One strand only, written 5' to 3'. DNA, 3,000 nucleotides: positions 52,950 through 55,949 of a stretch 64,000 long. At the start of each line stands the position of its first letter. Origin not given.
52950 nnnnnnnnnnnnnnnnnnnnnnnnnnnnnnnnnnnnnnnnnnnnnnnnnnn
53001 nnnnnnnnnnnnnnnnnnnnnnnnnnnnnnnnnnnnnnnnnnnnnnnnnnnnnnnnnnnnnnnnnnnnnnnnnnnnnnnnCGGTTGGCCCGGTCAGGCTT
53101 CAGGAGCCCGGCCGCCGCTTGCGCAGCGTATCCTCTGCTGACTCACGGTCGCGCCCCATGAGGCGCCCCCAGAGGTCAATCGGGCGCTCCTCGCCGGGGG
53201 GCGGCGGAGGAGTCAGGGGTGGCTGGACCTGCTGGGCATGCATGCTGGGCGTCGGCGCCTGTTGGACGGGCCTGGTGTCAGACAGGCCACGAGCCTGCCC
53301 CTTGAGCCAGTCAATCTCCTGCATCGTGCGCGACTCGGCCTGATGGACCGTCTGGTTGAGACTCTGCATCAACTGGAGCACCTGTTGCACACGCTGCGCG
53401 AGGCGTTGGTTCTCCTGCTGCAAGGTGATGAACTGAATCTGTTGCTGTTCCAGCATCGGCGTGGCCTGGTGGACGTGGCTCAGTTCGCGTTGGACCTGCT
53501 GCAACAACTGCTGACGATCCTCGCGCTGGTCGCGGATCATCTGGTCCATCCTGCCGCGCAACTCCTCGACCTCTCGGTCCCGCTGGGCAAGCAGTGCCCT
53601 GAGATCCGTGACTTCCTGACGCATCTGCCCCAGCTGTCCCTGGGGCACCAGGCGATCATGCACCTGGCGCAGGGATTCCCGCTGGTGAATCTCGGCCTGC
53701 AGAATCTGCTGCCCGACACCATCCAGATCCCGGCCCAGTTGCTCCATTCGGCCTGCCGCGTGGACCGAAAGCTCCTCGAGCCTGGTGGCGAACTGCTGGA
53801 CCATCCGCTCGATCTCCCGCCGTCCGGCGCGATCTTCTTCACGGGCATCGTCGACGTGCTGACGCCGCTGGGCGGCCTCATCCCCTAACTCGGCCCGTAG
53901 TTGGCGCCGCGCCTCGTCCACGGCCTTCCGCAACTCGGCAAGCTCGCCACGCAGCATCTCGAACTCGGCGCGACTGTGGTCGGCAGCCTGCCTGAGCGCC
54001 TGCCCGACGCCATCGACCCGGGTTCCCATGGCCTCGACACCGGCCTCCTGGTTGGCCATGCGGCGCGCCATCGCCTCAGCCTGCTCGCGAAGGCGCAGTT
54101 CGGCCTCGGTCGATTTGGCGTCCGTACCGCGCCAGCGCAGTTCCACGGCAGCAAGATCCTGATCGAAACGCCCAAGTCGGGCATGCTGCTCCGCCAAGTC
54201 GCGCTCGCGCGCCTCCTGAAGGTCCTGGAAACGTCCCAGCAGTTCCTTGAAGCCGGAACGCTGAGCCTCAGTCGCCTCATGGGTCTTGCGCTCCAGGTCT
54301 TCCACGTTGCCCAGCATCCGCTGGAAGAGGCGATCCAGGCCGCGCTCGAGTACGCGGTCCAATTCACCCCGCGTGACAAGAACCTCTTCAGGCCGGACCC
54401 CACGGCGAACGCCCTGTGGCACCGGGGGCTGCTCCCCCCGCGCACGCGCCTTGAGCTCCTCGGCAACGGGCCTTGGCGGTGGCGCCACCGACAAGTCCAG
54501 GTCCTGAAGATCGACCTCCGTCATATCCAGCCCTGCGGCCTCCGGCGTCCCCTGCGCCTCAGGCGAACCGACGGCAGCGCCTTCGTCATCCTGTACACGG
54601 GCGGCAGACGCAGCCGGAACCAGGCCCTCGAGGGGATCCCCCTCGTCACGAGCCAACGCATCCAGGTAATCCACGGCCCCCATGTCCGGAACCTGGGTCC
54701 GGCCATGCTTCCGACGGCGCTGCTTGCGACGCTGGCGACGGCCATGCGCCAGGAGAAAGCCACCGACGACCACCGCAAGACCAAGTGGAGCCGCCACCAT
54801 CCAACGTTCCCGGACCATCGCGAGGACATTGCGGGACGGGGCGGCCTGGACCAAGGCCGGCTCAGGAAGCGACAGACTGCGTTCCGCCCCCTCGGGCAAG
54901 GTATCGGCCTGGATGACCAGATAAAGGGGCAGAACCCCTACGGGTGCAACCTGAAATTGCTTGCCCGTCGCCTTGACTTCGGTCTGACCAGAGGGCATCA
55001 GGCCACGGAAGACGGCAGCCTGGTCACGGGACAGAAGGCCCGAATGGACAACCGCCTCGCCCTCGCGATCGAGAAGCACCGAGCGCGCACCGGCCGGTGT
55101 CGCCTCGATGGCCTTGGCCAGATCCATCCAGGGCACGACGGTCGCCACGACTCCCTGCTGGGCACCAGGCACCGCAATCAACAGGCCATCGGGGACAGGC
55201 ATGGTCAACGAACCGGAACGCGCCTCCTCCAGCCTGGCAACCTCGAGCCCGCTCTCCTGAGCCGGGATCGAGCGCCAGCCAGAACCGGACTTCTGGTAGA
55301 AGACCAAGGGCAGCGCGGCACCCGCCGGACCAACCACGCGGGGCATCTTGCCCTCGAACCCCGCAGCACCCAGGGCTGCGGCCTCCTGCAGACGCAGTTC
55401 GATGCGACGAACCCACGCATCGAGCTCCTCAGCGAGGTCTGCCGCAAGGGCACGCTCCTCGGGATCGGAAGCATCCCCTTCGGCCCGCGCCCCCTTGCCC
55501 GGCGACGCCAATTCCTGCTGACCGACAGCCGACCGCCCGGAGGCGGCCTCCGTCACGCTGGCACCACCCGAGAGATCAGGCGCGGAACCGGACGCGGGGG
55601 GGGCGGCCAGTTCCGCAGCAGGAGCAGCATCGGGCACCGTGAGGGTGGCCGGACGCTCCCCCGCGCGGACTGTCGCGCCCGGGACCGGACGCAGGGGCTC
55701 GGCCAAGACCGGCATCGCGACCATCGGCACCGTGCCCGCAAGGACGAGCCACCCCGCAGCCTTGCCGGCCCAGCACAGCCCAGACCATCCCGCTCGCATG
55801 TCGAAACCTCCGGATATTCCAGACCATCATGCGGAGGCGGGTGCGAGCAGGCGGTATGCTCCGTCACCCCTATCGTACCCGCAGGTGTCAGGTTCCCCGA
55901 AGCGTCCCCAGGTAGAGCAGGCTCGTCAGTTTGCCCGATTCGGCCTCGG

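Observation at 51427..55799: Putative three-component signalling module: Cache-like/coiled-coil membrane protein, then a sensor-less histidine kinase, then an OmpR-type regulator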

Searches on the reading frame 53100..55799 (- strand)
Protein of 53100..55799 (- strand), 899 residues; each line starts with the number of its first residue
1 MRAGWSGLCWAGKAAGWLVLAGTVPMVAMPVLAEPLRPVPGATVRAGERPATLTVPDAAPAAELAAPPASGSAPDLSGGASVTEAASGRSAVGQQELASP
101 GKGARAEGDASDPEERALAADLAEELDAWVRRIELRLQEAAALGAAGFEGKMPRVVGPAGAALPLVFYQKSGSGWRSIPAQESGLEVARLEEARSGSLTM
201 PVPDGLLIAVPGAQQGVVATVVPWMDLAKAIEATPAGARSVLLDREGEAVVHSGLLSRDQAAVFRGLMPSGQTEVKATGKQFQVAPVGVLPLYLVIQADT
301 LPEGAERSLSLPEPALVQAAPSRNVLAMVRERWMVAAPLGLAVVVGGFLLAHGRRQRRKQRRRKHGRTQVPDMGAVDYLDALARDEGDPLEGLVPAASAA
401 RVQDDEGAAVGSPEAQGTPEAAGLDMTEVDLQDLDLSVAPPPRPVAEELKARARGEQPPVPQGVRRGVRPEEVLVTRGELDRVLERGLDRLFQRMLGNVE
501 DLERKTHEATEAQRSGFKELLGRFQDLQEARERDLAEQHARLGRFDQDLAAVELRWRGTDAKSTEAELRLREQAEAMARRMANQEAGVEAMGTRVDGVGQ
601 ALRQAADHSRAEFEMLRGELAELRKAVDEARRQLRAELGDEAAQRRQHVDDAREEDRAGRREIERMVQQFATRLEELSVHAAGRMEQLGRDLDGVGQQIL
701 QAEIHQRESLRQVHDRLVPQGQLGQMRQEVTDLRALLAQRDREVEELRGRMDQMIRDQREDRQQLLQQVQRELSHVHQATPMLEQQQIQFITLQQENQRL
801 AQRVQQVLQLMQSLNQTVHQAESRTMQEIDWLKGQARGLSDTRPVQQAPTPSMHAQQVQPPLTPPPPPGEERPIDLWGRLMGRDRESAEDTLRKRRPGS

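Call 6: search_protein_families(library=pfam, proteins=[window:53100-55799:-], max_evalue=1)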
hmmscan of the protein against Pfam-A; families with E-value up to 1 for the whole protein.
window:53100-55799:- (899 aa): 4 families
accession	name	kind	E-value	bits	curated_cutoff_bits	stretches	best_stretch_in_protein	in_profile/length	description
PF19706.4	DUF6203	-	0.00038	20.7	26.7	1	325-367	4-47/54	Family of unknown function (DUF6203)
PF12729.13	4HB_MCP_1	-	0.37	10.7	27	0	714-817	42-138/181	Four helix bundle sensory module for signal transduction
PF04136.21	COG3_N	-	0.43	11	27.9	0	748-822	10-83/147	Conserved oligomeric Golgi complex subunit 3, N-terminal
PF05478.16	Prominin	-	0.53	8.7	34.3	1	646-828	168-346/799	Prominin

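Call 7: search_protein_families(library=ncbifam, proteins=[window:53100-55799:-], max_evalue=1)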
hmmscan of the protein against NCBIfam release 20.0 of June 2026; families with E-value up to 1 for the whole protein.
window:53100-55799:- (899 aa): 2 families
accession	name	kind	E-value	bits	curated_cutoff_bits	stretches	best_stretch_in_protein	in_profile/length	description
TIGR02168.1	SMC_prok_B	equivalog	0.0079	14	567.35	1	499-753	681-935/1181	chromosome segregation protein SMC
TIGR02169.1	SMC_prok_A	equivalog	0.54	7.8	729.4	1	505-798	231-511/1165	chromosome segregation protein SMC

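Call 11: find_homologous_proteins(query=window:53100-55799:-, max_evalue=0.001)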
Query window:53100-55799:- (899 aa): 4 proteins with E <= 0.001 among 8000 candidates.
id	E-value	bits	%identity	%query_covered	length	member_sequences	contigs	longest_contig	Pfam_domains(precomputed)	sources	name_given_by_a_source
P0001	0.0e+0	1913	100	100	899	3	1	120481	-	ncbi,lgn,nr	ncbi:MAG: hypothetical protein VKP57_00695 [Candidatus Sericytochromatia bacterium]|nr:hypothetical 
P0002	0.0e+0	1706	90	100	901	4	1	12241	-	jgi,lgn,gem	-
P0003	0.0e+0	1379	73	100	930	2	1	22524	-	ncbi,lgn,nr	ncbi:MAG: hypothetical protein VKO64_12150 [Candidatus Sericytochromatia bacterium]|nr:hypothetical 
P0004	0.0e+0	1060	60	98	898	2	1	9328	-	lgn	-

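Call 12: find_encoding_contigs(protein=P0003, flank=8000, max_places=3)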
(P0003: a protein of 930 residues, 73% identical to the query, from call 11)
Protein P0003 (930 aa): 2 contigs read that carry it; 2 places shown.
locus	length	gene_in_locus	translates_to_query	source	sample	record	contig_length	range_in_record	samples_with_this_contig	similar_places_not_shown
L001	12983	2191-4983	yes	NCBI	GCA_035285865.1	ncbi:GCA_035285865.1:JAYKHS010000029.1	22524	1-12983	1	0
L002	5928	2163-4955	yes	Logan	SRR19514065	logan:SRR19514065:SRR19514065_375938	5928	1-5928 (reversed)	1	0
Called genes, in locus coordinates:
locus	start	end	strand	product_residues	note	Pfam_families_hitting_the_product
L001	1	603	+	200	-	PF02464:CinA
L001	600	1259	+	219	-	PF00730:HhH-GPD, PF00633:HHH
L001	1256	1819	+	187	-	-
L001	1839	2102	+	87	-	-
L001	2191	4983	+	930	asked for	-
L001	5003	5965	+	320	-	PF00512:HisKA, PF02518:HATPase_c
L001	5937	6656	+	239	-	PF00072:Response_reg, PF00486:Trans_reg_C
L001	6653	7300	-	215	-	PF01081:Aldolase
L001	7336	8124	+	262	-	PF00588:SpoU_methylase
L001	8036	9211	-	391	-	PF21694:DNA_pol3_delta_C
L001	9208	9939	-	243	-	PF01255:Prenyltransf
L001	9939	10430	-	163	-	-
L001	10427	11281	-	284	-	PF19293:CdaA_N (faint), PF02457:DAC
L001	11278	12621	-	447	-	PF00278:Orn_DAP_Arg_deC, PF02784:Orn_Arg_deC_N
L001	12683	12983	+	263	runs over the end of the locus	PF01784:DUF34_NIF3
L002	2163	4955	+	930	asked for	-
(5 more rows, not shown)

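Call 13: find_encoding_contigs(protein=P0004, flank=8000, max_places=3)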
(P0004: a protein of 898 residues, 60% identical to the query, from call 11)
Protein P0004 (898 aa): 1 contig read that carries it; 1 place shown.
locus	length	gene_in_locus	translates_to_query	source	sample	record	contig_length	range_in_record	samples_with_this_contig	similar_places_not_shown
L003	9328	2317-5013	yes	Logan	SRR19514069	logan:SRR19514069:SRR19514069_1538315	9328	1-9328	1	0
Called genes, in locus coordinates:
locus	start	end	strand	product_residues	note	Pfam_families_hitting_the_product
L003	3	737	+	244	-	?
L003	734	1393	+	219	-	PF00730:HhH-GPD, PF00633:HHH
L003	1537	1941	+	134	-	-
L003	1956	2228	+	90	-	-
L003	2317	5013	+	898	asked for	-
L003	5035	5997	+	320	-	PF00512:HisKA, PF02518:HATPase_c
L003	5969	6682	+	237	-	PF00072:Response_reg, PF00486:Trans_reg_C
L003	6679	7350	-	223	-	PF01081:Aldolase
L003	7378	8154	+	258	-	PF00588:SpoU_methylase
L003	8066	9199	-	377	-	PF21694:DNA_pol3_delta_C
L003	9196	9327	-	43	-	?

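Call 14: find_encoding_contigs(protein=P0002, flank=8000, max_places=3)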
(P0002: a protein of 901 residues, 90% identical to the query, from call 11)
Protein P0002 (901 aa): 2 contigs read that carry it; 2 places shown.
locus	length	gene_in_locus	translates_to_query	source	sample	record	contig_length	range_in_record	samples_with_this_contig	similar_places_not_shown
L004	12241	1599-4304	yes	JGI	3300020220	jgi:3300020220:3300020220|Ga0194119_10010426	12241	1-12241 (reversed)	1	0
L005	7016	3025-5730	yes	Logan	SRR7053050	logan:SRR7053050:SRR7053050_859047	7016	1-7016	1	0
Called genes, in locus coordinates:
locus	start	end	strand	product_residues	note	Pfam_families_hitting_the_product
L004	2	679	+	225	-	?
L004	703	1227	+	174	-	-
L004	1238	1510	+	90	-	-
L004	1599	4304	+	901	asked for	-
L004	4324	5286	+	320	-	PF00512:HisKA, PF02518:HATPase_c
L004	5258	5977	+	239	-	PF00072:Response_reg, PF00486:Trans_reg_C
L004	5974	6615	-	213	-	PF01081:Aldolase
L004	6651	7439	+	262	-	PF00588:SpoU_methylase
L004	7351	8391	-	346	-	PF21694:DNA_pol3_delta_C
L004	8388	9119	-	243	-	PF01255:Prenyltransf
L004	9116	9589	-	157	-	-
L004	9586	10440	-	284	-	PF19293:CdaA_N (faint), PF02457:DAC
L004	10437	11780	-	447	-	PF00278:Orn_DAP_Arg_deC, PF01168:Ala_racemase_N (weak), PF02784:Orn_Arg_deC_N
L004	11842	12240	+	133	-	?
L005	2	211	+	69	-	?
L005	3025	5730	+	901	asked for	-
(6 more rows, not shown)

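Call 21: find_related_loci(query=A1, collection=genome_contigs, flank=8000)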
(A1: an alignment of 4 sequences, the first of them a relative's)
Query A1 (899 aa) in genome_contigs; peptide patterns used: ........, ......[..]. (x = any residue, [..] = any of these).
367 stretches matched a pattern; 3 encode a relative of the query (tblastn E <= 1e-3); 3 distinct loci.
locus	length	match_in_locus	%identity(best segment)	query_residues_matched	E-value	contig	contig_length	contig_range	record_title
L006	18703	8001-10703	90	1-899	0e+0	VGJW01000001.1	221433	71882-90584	MAG: Candidatus Tanganyikabacteria bacterium isolate K_Offshore_40m_m2_103 K_Offshore_40m_m2_103_Ga0194133_10000053, who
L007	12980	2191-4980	73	1-899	0e+0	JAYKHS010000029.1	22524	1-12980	MAG: Candidatus Sericytochromatia bacterium isolate 243584 NODE_42925071, whole genome shotgun sequence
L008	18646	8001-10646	60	15-898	0e+0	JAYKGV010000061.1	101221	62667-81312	MAG: Candidatus Sericytochromatia bacterium isolate 123469 NODE_22062762, whole genome shotgun sequence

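Call 38: search_protein_families(library=pfam, alignment_id=A3, max_evalue=1)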
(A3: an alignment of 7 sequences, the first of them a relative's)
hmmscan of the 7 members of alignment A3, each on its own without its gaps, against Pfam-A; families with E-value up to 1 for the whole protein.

A. member 1, P0001 (899 aa): 4 families
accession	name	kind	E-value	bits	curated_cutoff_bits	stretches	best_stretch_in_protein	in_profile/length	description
PF19706.4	DUF6203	-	0.00038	20.7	26.7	1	325-367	4-47/54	Family of unknown function (DUF6203)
PF12729.13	4HB_MCP_1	-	0.37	10.7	27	0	714-817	42-138/181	Four helix bundle sensory module for signal transduction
PF04136.21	COG3_N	-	0.43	11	27.9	0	748-822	10-83/147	Conserved oligomeric Golgi complex subunit 3, N-terminal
PF05478.16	Prominin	-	0.53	8.7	34.3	1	646-828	168-346/799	Prominin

B. families by the number of members that match (of 7 scanned): 26 families (the first 25 are shown)
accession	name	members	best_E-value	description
PF05478.16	Prominin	2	0.0036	Prominin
PF07889.17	DUF1664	2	0.92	Protein of unknown function (DUF1664)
PF19706.4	DUF6203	1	0.00038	Family of unknown function (DUF6203)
PF22905.2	Hydro_N_hd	1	0.0025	Hydrolase N-terminal helical domain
PF13778.12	DUF4174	1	0.012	Domain of unknown function (DUF4174)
PF10157.14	BORCS6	1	0.016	BLOC-1-related complex sub-unit 6 C-terminal helix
PF04108.17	ATG17_like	1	0.024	Autophagy protein ATG17-like domain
PF06825.17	HSBP1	1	0.036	Heat shock factor binding protein 1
PF07303.18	Occludin_ELL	1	0.063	Occludin homology domain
PF14775.11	NYD-SP28_assoc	1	0.081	Sperm tail C-terminal domain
PF05929.16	Phage_GPO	1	0.12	Phage capsid scaffolding protein (GPO) serine peptidase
PF24729.2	Acb2_Tad1_hairpin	1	0.13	Acb2/Tad1, hairpin domain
PF13556.12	HTH_30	1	0.14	PucR C-terminal helix-turn-helix domain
PF20667.3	Sec10_N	1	0.16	Exocyst complex component Sec10, N-terminal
PF16035.10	Chalcone_2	1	0.21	Chalcone isomerase like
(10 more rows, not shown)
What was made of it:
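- Tried and rejected: The SMC, Prominin and 4HB_MCP hits are coiled-coil noise (calls 6, 7, 38).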

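Call 61: predict_structure(alignment_id=A4)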
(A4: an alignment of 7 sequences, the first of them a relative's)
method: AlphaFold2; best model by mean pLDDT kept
length: 899 residues; sequences in the alignment: 7
mean_pLDDT: 61.4   pTM: 0.32
mean pLDDT of the five models: 61.4, 59.7, 59.2, 57.0, 56.3
residues with pLDDT >= 90: 29; 70-90: 379; 50-70: 179; < 50: 312
segments of 3 or more residues with pLDDT < 50: 1-114, 306-308, 323-342, 360-363, 365-379, 384-388, 390-446, 449-453, 455-476, 584-588, 716-723, 841-873, 885-899
pLDDT, mean of each block of 10 residues (from residue 1): 30 31 29 29 28 32 32 27 30 31 29 59 88 91 83 86 89 84 77 84 88 85 88 78 84 79 77 77 85 81 53 77 46 44 56 53 40 41 46 37 29 31 29 40 45 43 36 48 66 72 72 74 84 82 74 66 65 67 50 60 67 71 78 80 82 82 79 73 70 70 68 49 52 72 79 81 75 65 71 84 83 79 78 67 37 36 42 54 46 38
secondary structure, 60 per line:
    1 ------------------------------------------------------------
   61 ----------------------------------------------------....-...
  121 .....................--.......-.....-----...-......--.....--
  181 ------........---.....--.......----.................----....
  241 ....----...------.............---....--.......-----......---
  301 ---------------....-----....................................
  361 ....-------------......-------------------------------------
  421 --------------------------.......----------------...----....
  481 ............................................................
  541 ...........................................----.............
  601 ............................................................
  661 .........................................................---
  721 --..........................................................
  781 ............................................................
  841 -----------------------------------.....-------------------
elements in order (helices of 4 or more, strands of 3 or more residues): H113-116 H118-141 H144-150 E152-156 E162-164 E166-171 E174-178 H187-194 E198-202 E205-211 E216-223 H224-232 E240-244 E249-251 H258-270 E274-277 E280-286 E292-297 E316-319 H325-364 H378-383 H447-453 H477-583 H588-717 H723-840 H876-880
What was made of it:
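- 54408..54623 (-): Disordered cytoplasmic linker (aa 393-464). It is much longer and strongly acidic in remote family members. pLDDT below 50: call 61.
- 53280..54407 (-): Cytoplasmic helical region: three long amphipathic helices (aa 477-583, 588-717, 723-840). It is the best-conserved large part of the protein. AF2 secondary structure: call 61.
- On Methyl-accepting chemotaxis proteins: The model shows three helices, not a hairpin (call 61).
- Checked: The ~500-aa coiled coil is really about 110 aa of disordered linker, about 365 aa in three long helices (aa 477-583, 588-717, 723-840), and a 60-aa proline-rich tail ending in a conserved motif (call 61).
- There are three helices of about 107, 130 and 118 aa rather than a two-helix hairpin (call 61).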
